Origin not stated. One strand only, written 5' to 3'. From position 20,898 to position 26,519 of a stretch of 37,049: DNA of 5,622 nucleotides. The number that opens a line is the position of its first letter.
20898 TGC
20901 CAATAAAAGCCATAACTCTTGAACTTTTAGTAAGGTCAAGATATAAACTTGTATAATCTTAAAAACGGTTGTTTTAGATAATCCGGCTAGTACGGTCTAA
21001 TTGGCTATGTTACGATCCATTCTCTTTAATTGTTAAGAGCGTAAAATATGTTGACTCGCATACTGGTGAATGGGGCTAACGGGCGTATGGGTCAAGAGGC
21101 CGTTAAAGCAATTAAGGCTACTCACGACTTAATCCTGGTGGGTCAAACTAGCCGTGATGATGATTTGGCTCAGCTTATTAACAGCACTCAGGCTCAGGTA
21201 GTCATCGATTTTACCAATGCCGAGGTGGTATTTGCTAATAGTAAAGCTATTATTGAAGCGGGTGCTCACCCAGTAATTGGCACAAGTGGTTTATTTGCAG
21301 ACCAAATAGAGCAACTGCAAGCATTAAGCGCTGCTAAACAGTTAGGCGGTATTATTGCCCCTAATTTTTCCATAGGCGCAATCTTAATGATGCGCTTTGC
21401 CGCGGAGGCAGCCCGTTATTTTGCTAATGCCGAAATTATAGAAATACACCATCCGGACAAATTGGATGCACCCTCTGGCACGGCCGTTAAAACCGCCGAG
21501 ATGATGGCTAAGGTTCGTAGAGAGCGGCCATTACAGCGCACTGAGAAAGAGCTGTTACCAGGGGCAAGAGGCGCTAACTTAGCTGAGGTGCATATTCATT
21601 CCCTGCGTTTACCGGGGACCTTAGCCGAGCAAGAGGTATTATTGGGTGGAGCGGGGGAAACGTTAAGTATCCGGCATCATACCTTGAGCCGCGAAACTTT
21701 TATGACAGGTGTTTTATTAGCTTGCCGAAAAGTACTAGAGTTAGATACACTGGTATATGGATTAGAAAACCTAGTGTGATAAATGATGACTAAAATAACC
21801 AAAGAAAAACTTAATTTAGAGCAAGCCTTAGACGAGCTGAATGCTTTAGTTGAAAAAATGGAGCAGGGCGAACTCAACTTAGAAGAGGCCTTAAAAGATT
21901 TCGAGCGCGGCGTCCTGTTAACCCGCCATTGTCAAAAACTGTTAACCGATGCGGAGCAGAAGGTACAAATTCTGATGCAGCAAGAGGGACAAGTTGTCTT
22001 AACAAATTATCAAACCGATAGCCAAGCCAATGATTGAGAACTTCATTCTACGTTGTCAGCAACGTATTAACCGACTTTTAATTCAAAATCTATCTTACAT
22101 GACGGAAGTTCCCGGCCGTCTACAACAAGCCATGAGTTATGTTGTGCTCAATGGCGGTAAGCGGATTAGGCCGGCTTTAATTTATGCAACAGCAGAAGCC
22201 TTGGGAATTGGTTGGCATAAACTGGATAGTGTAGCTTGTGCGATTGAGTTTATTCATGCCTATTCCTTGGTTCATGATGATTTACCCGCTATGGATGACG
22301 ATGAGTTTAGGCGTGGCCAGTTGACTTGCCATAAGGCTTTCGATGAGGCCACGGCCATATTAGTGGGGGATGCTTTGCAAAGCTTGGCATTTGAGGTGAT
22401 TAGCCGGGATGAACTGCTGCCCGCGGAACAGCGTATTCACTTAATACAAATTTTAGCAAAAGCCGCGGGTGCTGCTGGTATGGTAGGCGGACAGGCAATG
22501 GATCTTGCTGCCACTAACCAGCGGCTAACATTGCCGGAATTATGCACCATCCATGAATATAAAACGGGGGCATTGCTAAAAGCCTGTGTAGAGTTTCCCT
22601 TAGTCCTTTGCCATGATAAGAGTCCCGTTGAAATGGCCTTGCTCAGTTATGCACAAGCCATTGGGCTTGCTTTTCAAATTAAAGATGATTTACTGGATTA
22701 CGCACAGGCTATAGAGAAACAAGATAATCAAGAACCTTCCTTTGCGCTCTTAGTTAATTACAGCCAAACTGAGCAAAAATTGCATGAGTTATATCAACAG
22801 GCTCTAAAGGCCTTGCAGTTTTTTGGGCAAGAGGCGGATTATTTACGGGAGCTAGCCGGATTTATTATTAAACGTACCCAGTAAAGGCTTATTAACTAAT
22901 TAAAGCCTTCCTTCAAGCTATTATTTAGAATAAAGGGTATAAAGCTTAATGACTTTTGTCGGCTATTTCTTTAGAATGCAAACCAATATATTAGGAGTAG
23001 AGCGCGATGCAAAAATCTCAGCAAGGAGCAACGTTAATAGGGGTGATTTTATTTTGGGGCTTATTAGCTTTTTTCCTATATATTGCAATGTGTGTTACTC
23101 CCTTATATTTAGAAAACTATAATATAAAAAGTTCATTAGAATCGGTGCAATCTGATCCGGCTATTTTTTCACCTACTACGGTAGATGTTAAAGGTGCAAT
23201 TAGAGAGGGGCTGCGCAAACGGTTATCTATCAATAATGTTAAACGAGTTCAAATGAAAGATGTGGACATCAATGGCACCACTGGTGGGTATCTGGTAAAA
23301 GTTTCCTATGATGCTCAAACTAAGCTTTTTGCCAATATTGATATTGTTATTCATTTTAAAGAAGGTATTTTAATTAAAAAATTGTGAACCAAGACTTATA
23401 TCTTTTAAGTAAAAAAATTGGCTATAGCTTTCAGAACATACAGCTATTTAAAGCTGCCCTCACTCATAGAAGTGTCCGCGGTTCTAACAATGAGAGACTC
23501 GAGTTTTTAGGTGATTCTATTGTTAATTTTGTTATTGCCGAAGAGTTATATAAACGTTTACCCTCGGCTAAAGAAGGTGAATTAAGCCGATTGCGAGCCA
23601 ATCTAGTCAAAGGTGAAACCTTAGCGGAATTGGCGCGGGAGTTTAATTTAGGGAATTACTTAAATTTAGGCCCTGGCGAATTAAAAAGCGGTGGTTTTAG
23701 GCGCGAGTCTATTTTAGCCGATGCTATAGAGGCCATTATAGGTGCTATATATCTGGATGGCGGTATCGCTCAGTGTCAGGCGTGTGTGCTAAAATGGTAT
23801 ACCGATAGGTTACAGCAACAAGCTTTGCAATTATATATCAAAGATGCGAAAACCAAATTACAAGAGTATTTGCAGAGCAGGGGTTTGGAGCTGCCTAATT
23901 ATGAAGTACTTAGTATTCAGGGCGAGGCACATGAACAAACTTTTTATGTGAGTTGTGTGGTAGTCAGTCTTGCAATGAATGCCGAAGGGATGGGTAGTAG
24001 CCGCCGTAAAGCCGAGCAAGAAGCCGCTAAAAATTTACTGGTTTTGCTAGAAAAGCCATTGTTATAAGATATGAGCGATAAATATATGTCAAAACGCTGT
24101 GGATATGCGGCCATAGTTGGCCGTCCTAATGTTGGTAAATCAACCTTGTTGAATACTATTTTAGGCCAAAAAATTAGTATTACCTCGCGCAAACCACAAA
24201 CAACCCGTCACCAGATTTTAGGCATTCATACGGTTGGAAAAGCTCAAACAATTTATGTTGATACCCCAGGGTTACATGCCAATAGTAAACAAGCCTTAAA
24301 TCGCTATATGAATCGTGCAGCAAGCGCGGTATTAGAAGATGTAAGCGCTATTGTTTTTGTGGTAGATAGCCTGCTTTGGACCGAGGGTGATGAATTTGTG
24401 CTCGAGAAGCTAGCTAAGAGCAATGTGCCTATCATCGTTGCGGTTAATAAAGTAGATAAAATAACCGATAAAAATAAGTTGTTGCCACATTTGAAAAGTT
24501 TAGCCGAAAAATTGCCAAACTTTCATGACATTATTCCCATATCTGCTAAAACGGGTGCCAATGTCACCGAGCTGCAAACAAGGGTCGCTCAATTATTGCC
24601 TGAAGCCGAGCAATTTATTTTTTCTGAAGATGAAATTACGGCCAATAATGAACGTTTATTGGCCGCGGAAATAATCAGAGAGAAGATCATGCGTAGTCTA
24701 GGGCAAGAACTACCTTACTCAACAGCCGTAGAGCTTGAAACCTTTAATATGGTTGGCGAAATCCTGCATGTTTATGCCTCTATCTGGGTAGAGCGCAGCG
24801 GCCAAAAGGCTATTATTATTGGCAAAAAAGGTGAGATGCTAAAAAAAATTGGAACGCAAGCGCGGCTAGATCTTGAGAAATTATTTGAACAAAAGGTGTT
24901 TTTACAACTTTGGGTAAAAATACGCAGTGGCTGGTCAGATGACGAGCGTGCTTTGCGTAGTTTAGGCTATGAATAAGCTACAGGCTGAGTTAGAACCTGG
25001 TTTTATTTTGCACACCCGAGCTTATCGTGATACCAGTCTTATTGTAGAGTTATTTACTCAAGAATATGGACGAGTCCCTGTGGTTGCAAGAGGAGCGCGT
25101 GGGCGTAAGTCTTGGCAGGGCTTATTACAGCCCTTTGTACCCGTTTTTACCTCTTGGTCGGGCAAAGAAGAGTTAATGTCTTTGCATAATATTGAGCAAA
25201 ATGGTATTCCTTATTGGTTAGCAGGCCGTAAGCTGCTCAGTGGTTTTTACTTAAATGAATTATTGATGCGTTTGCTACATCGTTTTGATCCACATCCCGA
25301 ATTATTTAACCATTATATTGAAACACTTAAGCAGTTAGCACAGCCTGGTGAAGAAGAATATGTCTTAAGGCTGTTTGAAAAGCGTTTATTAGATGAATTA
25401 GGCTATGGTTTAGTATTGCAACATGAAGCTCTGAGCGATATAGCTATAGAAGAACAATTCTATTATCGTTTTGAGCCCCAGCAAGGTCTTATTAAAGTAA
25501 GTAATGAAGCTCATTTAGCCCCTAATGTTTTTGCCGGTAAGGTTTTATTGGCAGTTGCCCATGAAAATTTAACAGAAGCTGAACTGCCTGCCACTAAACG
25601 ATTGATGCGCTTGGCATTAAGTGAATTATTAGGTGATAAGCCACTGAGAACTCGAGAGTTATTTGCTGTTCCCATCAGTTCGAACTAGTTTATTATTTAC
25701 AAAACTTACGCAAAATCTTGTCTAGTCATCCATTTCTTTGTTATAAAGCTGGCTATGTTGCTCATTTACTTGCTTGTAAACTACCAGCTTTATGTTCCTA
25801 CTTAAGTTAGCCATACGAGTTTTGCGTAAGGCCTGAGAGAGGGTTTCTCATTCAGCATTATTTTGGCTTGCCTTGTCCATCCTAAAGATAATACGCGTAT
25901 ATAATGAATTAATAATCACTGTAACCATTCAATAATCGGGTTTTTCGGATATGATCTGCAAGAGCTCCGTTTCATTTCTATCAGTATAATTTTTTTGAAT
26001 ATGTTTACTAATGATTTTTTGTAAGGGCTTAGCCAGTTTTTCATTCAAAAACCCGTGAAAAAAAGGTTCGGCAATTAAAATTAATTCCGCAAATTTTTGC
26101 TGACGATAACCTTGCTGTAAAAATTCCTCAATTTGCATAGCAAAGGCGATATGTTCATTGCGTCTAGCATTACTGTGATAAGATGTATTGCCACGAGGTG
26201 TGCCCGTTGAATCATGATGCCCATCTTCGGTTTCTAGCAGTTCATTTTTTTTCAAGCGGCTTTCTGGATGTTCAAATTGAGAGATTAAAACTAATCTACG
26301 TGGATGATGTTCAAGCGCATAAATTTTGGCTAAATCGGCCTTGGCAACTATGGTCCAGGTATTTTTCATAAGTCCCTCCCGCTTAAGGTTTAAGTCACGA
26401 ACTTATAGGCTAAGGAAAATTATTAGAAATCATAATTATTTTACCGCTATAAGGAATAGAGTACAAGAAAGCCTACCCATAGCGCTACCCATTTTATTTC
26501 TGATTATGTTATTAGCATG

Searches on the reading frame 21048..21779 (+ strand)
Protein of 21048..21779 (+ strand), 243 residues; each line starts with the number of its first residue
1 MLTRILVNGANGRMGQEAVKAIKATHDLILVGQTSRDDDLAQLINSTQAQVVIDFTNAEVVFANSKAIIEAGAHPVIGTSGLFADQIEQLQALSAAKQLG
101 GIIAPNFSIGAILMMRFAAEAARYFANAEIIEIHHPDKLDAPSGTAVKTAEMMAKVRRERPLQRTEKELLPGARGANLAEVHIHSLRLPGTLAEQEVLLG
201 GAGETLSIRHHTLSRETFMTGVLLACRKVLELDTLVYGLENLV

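Call 64: search_protein_families(library=pfam, proteins=[window:21048-21779:+], max_evalue=0.001)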
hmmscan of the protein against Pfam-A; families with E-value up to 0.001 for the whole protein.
window:21048-21779:+ (243 aa): 3 families
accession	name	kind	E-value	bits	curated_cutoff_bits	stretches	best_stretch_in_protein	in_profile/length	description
PF05173.19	DapB_C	-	1e-32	113.2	27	1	110-242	1-120/121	Dihydrodipicolinate reductase, C-terminus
PF01113.26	DapB_N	-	1.2e-21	77.5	25.6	1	4-107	2-124/124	Dihydrodipicolinate reductase, N-terminus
PF03447.22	NAD_binding_3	-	0.00066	20.8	24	0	30-101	40-111/116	Homoserine dehydrogenase, NAD binding domain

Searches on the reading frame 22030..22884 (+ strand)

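Call 64: search_protein_families(library=pfam, proteins=[window:22030-22884:+], max_evalue=0.001)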
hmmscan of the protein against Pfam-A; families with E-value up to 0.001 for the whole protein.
window:22030-22884:+ (284 aa): 1 family
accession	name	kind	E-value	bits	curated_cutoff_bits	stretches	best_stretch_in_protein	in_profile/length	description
PF00348.22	polyprenyl_synt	-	1.5e-50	172.2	27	1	30-258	3-237/251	Polyprenyl synthetase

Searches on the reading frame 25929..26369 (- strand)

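Call 64: search_protein_families(library=pfam, proteins=[window:25929-26369:-], max_evalue=0.001)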
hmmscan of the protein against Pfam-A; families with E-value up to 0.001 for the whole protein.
window:25929-26369:- (146 aa): 2 families
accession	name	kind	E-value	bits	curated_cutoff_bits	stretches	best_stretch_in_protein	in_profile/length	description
PF10116.14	Host_attach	-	1.5e-26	94.1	26.7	1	5-138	1-136/138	Protein required for attachment to host cells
PF18856.6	baeRF_family12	-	3.5e-20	73.4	27.7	1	3-139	1-137/138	Bacterial archaeo-eukaryotic release factor family 12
